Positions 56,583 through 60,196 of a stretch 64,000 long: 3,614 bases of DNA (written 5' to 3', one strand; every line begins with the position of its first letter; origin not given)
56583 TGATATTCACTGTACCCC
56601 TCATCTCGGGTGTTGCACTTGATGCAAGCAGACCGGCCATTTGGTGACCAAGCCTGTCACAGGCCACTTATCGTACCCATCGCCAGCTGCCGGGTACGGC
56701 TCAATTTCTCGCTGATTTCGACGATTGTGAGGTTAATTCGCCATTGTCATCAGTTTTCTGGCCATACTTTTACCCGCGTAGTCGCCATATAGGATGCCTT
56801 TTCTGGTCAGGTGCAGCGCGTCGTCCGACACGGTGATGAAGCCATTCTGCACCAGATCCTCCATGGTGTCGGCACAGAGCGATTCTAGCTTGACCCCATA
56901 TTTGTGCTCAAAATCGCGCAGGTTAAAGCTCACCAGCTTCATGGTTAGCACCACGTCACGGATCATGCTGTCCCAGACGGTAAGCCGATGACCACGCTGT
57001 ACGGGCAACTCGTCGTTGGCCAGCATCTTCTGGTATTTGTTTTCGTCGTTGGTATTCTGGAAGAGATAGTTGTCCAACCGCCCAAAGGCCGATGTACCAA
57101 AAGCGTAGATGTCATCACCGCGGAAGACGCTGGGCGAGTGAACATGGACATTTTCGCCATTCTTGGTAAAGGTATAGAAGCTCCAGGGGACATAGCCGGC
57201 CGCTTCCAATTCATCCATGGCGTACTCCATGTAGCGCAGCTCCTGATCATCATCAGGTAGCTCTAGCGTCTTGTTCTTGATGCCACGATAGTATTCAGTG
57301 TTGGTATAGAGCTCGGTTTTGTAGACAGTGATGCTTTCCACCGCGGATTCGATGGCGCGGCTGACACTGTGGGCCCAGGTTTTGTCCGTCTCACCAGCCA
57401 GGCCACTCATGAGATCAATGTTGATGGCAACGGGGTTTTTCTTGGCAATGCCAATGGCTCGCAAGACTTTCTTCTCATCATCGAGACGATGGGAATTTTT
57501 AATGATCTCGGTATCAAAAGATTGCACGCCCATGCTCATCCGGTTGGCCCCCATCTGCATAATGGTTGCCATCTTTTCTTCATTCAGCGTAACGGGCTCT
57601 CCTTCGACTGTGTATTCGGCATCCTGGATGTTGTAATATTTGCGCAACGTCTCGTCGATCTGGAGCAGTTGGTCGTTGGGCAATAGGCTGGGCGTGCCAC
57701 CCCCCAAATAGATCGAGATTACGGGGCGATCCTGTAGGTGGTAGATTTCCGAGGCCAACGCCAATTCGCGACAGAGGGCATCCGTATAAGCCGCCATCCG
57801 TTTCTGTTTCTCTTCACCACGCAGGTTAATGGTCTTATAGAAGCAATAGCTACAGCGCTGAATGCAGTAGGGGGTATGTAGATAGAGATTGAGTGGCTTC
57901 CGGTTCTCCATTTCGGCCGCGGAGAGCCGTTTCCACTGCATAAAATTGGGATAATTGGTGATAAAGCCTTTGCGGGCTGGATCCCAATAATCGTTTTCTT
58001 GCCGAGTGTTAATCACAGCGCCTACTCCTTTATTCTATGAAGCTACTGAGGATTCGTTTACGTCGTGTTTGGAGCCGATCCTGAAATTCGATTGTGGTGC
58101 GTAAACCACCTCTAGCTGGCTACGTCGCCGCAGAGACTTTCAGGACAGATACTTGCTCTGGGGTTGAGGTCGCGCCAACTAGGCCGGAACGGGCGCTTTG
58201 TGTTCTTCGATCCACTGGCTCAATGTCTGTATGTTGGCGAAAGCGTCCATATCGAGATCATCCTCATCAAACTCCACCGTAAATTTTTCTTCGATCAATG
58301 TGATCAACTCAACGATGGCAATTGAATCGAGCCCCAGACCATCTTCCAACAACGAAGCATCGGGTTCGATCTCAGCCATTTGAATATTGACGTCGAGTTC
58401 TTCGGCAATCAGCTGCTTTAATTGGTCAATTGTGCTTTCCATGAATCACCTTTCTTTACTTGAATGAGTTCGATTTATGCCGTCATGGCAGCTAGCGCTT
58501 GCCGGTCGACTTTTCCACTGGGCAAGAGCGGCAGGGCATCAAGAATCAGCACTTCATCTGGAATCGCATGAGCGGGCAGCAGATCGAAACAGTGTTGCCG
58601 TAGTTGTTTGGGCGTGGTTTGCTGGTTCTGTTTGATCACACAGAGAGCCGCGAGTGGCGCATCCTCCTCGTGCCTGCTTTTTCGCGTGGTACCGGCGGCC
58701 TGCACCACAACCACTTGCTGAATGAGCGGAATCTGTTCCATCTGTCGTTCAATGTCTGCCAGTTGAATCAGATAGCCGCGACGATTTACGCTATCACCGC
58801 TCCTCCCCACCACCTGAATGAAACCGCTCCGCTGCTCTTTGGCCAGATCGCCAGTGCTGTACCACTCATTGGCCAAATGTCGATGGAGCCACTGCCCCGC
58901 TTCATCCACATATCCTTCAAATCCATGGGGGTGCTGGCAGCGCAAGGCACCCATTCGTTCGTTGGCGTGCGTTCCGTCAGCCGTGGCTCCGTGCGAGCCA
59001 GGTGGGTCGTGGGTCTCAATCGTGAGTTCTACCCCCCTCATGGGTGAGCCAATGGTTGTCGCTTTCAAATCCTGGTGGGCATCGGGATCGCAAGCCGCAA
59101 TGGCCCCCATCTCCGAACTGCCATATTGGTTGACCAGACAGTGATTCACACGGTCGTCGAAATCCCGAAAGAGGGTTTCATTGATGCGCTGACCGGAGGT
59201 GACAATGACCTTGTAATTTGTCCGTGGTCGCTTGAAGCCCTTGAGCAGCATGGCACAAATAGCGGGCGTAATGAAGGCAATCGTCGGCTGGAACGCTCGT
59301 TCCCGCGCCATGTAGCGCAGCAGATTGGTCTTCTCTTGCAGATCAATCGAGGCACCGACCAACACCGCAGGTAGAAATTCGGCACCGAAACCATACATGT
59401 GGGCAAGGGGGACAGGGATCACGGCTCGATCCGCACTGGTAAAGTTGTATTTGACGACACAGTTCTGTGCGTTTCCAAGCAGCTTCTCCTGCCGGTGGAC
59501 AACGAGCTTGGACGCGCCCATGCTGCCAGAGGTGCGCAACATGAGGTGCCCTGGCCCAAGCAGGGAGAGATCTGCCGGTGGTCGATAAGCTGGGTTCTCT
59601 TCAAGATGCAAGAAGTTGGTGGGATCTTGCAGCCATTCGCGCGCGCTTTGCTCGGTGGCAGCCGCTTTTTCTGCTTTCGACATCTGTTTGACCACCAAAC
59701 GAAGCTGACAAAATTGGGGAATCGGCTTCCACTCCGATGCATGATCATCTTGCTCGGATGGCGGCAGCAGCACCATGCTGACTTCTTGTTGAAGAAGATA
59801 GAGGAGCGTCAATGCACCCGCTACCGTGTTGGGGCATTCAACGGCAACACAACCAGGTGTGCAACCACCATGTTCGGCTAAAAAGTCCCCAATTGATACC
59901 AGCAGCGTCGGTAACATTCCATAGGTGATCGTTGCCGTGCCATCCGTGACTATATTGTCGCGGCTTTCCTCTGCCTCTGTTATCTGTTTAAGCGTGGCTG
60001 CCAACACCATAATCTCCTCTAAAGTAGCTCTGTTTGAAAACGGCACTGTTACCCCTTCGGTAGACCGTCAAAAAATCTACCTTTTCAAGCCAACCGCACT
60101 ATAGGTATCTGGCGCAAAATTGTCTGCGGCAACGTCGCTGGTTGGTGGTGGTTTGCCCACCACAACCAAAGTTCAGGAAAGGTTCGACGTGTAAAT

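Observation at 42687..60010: Orphan ligase / carrier protein / radical-SAM / reductase gene cluster without KS or condensation domains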

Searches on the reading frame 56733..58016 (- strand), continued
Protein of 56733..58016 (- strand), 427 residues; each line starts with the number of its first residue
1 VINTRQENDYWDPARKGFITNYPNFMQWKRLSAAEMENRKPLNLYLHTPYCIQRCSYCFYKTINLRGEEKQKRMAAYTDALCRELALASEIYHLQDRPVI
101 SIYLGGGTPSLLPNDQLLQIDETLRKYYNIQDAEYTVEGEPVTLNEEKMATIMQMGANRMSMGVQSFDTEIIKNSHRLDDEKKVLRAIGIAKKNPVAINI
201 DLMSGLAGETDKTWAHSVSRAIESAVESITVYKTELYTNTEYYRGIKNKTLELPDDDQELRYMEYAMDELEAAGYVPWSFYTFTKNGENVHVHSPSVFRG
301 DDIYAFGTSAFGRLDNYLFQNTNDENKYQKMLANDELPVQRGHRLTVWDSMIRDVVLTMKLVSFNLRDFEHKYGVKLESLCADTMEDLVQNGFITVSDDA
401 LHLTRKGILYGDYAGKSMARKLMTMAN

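Call 24: search_solved_structures(query=window:56733-58016:-, max_evalue=0.001)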
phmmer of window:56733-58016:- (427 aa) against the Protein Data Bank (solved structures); distinct sequences matched with E-value up to 0.001: 5.
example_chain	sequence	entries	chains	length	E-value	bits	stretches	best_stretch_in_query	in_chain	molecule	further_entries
1olt_A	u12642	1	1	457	1.8e-28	103.3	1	30-409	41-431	OXYGEN-INDEPENDENT COPROPORPHYRINOGEN III OXIDASE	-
9p2u_A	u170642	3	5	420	1.5e-13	54.1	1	38-233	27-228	Radical S-adenosylmethionine methyltransferase NocN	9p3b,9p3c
6iaz_A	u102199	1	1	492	0.00062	22.5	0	136-266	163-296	Histone acetyltransferase, ELP3 family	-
6ia8_A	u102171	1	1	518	0.00063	22.4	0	136-266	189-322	Histone acetyltransferase, ELP3 family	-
6iad_A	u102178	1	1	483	0.00071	22.3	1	136-266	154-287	Histone acetyltransferase, ELP3 family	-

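Call 45: list_cluster_members(proteins=[P0010, P0131, P0153, P0159, P0168, P0180, P0183, P0213, P0218, P0072])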
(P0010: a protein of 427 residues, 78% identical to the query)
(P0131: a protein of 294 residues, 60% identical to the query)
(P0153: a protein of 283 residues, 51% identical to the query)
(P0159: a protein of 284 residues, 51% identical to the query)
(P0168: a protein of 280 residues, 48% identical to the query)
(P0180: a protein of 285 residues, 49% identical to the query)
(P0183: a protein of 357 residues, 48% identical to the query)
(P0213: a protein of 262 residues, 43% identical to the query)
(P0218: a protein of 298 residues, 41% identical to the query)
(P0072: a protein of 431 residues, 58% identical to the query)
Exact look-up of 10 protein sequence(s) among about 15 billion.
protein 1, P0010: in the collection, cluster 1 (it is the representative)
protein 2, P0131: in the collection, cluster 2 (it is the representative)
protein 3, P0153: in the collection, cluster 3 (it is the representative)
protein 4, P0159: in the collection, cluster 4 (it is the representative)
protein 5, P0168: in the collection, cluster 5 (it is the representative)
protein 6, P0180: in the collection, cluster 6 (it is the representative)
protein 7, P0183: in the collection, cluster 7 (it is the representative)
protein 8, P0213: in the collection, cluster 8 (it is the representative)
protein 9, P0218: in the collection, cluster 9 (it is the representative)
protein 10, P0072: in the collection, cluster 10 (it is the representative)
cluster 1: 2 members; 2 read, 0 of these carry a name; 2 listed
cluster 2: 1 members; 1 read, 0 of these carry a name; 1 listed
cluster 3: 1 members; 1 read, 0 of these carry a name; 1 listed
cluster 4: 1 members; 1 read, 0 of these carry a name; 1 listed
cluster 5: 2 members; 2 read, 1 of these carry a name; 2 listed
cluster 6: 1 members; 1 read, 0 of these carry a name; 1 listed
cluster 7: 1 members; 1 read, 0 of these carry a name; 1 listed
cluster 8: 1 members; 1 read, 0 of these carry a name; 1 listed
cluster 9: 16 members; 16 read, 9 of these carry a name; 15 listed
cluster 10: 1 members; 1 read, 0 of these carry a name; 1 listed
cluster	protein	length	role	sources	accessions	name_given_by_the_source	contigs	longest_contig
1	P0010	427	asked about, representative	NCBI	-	-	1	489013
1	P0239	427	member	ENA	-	-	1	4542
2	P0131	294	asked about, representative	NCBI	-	-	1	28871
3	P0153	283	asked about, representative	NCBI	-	-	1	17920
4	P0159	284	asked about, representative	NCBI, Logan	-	-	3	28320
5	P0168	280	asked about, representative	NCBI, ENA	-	-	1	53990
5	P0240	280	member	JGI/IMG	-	hypothetical protein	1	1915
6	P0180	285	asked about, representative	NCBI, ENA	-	-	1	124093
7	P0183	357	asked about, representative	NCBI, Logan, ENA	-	-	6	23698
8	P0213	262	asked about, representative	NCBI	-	-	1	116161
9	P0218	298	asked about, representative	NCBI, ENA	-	-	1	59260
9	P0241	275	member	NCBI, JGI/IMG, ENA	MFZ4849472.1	MAG: hypothetical protein ACOYL7_10110 [Caldilinea sp.] | hypothetical protein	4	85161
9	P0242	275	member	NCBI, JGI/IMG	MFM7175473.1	MAG: hypothetical protein ACKO4U_20815 [Caldilinea sp.] | hypothetical protein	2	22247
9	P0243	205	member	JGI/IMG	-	hypothetical protein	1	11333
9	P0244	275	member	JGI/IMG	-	hypothetical protein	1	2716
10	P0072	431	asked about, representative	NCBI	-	-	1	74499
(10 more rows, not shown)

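Call 59: search_protein_families(library=pfam, proteins=[L008:4445-4996:+, L008:5062-5598:+, L008:5763-6671:+, L008:6797-8410:+, L008:8512-9951:+, L008:11649-12455:+, L008:12636-13835:+, L007:11603-13246:+, L007:13982-15451:+, L007:2138-8173:+], max_evalue=0.0001)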
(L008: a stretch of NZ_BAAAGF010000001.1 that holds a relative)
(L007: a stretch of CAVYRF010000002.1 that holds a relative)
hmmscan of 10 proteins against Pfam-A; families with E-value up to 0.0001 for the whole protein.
L008:4445-4996:+ (183 aa): 1 family
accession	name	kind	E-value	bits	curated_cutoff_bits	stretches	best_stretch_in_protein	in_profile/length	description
PF02357.24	NusG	-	1.1e-16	61.6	22.2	1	20-111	3-92/93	Transcription termination factor nusG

L008:5062-5598:+ (178 aa): 1 family
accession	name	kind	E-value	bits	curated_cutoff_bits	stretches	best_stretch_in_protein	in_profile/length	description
PF01947.21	Rv2949c-like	-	4.3e-06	27.2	22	1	66-170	44-143/149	Chorismate pyruvate-lyase Rv2949c-like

L008:5763-6671:+ (302 aa): 1 family
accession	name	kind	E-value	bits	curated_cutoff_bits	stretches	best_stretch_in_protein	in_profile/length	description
PF20508.3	DUF6734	-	6.9e-99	331.3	27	1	1-296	1-285/286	Family of unknown function (DUF6734)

L008:6797-8410:+ (537 aa): 1 family
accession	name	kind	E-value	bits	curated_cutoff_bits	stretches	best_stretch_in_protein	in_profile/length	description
PF00668.25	Condensation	-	9.7e-34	117.3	30.6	2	118-270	37-191/456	Condensation domain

L008:8512-9951:+ (479 aa): 1 family
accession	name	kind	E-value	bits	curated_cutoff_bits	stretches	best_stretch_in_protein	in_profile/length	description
PF00501.34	AMP-binding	-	8.8e-22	77.9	29.9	1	144-310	168-355/384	AMP-binding enzyme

L008:11649-12455:+ (268 aa): 3 families
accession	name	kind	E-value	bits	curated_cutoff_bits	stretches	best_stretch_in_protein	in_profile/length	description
PF13469.12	Sulfotransfer_3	-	1.9e-15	58.2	27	1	4-227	3-213/216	Sulfotransferase family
PF09037.16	Sulphotransf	-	5.1e-07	29.9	22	1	133-251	114-242/244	Stf0 sulphotransferase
PF00685.33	Sulfotransfer_1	-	9.1e-07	29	22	1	3-254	4-212/255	Sulfotransferase domain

L008:12636-13835:+ (399 aa): 3 families
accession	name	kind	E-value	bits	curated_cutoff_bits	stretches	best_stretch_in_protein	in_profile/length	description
PF04101.22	Glyco_tran_28_C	-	8.8e-11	42.6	22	1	289-365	66-146/166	Glycosyltransferase family 28 C-terminal domain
PF06722.18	EryCIII-like_C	-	2.2e-09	37.9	31.7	1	254-368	3-121/145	Erythromycin biosynthesis protein CIII-like, C-terminal domain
PF00201.24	UDPGT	-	8e-07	28.7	19.5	1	216-356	257-402/499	UDP-glucoronosyl and UDP-glucosyl transferase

L007:11603-13246:+ (547 aa): 3 families
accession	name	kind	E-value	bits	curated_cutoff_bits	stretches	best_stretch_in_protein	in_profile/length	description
PF04229.20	GrpB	-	6.8e-32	111.3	25.5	1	371-524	6-152/159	GrpB protein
PF00685.33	Sulfotransfer_1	-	2.2e-13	50.7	22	1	24-223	2-184/255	Sulfotransferase domain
PF13469.12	Sulfotransfer_3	-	4.6e-12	47.1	27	1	24-51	1-27/216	Sulfotransferase family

L007:13982-15451:+ (489 aa): 1 family
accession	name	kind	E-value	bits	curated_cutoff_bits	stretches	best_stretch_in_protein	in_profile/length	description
PF00881.29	Nitroreductase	-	5.8e-16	59.6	23.5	1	299-467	1-166/167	Nitroreductase family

L007:2138-8173:+ (2011 aa): 0 families

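Call 74: search_protein_families(library=pfam, proteins=[L085:6411-7715:+, L086:3847-4935:+], max_evalue=1)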
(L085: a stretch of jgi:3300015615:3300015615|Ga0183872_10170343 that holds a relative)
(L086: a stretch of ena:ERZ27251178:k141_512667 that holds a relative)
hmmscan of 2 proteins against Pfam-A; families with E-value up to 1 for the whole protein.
L085:6411-7715:+ (434 aa): 0 families

L086:3847-4935:+ (362 aa): 0 families

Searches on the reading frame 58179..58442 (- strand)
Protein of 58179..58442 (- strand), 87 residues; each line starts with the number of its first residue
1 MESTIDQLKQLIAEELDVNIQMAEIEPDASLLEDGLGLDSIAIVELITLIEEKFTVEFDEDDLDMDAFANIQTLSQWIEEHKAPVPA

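Call 3: search_protein_families(library=pfam, proteins=[window:58179-58442:-], max_evalue=0.01)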
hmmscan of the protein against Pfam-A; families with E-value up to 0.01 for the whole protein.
window:58179-58442:- (87 aa): 1 family
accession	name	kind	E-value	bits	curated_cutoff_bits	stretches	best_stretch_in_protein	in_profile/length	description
PF00550.31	PP-binding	-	1.7e-12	47.8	20.8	1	6-78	1-67/67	Phosphopantetheine attachment site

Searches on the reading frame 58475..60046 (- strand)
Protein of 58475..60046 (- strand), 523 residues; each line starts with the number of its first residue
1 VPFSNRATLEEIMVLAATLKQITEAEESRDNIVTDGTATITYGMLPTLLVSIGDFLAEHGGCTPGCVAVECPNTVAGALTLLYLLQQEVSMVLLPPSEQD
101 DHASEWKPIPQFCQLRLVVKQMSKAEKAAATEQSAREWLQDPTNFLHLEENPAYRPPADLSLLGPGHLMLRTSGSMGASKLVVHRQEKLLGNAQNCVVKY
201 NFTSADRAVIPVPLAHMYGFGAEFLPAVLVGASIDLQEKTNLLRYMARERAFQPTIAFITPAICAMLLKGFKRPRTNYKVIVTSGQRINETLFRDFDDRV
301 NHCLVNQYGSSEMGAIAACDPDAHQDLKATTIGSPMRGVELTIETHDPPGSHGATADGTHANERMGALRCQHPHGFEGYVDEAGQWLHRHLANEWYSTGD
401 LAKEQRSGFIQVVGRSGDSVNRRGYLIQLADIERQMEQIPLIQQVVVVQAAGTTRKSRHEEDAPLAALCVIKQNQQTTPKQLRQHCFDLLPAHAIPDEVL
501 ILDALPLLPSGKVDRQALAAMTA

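Call 3: search_protein_families(library=pfam, proteins=[window:58475-60046:-], max_evalue=0.01)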
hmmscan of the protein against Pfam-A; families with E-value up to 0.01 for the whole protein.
window:58475-60046:- (523 aa): 2 families
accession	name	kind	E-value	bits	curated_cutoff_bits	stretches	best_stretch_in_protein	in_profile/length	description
PF00501.34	AMP-binding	-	1.4e-27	96.9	29.9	1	27-349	7-359/384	AMP-binding enzyme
PF13193.12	AMP-binding_C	-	5.1e-06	27.8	24.5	1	432-512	2-76/76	AMP-binding enzyme C-terminal domain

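Call 6: search_protein_families(library=ncbifam, proteins=[window:58475-60046:-], max_evalue=0.001)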
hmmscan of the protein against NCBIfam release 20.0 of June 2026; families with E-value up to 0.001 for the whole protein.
window:58475-60046:- (523 aa): 86 families (the best 25 are shown)
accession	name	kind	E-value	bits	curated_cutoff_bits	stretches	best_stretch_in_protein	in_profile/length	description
NF004837.0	PRK06187.1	subfamily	7.6e-43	146.5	476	1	168-519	174-519/531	long-chain-fatty-acid--CoA ligase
NF052269.1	Staph_lig_FadD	equivalog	2.1e-35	122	650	1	41-521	29-492/499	long-chain-fatty-acid--CoA ligase FadD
NF004808.0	PRK06155.1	equivalog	6.9e-32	110.4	722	1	100-520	104-520/542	ATP-dependent acyl-CoA ligase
TIGR03208.1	cyc_hxne_CoA_lg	equivalog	3.3e-30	105.3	792.3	1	83-515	119-533/538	cyclohexanecarboxylate-CoA ligase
NF005702.0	PRK07514.1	subfamily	6e-29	100.8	558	1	17-518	7-496/506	malonyl-CoA synthase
NF006182.0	PRK08316.1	subfamily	1.8e-28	99.4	663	1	167-516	174-511/523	fatty acyl-CoA synthetase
NF004114.0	PRK05605.1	equivalog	1.8e-27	95.9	766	1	110-518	169-565/575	long-chain-fatty-acid--CoA ligase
TIGR01733.1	AA-adenyl-dom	subfamily_domain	4.7e-27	94.8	317.4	1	41-447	1-409/409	amino acid adenylation domain-containing protein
NF005858.0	PRK07787.1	subfamily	6.3e-27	94.1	575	1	19-519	6-469/471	acyl-CoA synthetase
NF005714.0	PRK07529.1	subfamily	1.1e-26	93.3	632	1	170-520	224-574/640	acyl-CoA synthetase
NF004758.0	PRK06087.1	equivalog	2e-26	92.5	736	1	169-519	193-532/548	medium-chain fatty-acid--CoA ligase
NF004511.1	PRK05852.1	equivalog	4.3e-26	91.6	650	1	23-521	10-503/505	FadD7 family fatty acid--CoA ligase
TIGR01923.1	menE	equivalog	5.4e-26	91.4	330.15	1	66-518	26-442/442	o-succinylbenzoate--CoA ligase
NF005307.0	PRK06839.1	equivalog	5.8e-26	91.2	748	1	168-521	153-492/496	o-succinylbenzoate--CoA ligase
NF005797.0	PRK07638.1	equivalog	9.8e-26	90.3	518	1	105-520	88-477/487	acyl-CoA synthetase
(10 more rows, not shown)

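Call 26: search_solved_structures(query=window:58475-60046:-, max_evalue=1e-10)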
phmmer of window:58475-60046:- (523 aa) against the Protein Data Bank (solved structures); distinct sequences matched with E-value up to 1e-10: 36.
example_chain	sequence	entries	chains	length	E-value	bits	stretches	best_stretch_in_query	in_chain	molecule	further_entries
8xjz_C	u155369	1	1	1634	6.5e-20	74.2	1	168-519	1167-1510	Peptide synthetase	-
6mfy_A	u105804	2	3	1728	5.8e-19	71.1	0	394-519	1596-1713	Linear gramicidin synthase subunit A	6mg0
9be3_A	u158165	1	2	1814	6.8e-19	70.9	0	394-519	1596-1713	Linear gramicidin synthase subunit A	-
6mfz_A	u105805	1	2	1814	6.8e-19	70.9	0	394-519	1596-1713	Linear gramicidin synthase subunit A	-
9meh_A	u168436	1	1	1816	6.8e-19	70.9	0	394-519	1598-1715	Linear gramicidin synthase subunit A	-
9be4_A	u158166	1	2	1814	6.8e-19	70.9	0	394-519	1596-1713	Linear gramicidin synthase subunit A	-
9bfd_A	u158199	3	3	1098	3.2e-18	68.6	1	168-519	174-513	Tyrocidine synthase 1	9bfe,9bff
4gr5_A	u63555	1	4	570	1.7e-16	63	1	143-519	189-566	Non-ribosomal peptide synthetase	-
5u89_A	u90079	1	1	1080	1.7e-16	62.9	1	50-520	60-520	Amino acid adenylation domain protein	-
5ie0_A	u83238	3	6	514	1.9e-16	62.8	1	18-519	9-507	Oxalate--CoA ligase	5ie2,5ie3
8jbr_A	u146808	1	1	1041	1.1e-15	60.3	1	32-518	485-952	McyA protein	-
2vsq_A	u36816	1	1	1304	2.2e-14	56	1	37-518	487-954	SURFACTIN SYNTHETASE SUBUNIT 3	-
4d4g_A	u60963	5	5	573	3.3e-14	55.4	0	394-518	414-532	APNAA1 | APNA A1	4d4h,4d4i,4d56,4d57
6iyk_A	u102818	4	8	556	5.5e-14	54.7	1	170-519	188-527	2,3-dihydroxybenzoate-AMP ligase component of enterobactin synthase multienzyme complex | Enterobactin synthase component E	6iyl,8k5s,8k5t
3rg2_A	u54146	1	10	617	5.6e-14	54.6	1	170-519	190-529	Enterobactin synthase component E (entE), 2,3-dihydro-2,3-dihydroxybenzoate synthetase, is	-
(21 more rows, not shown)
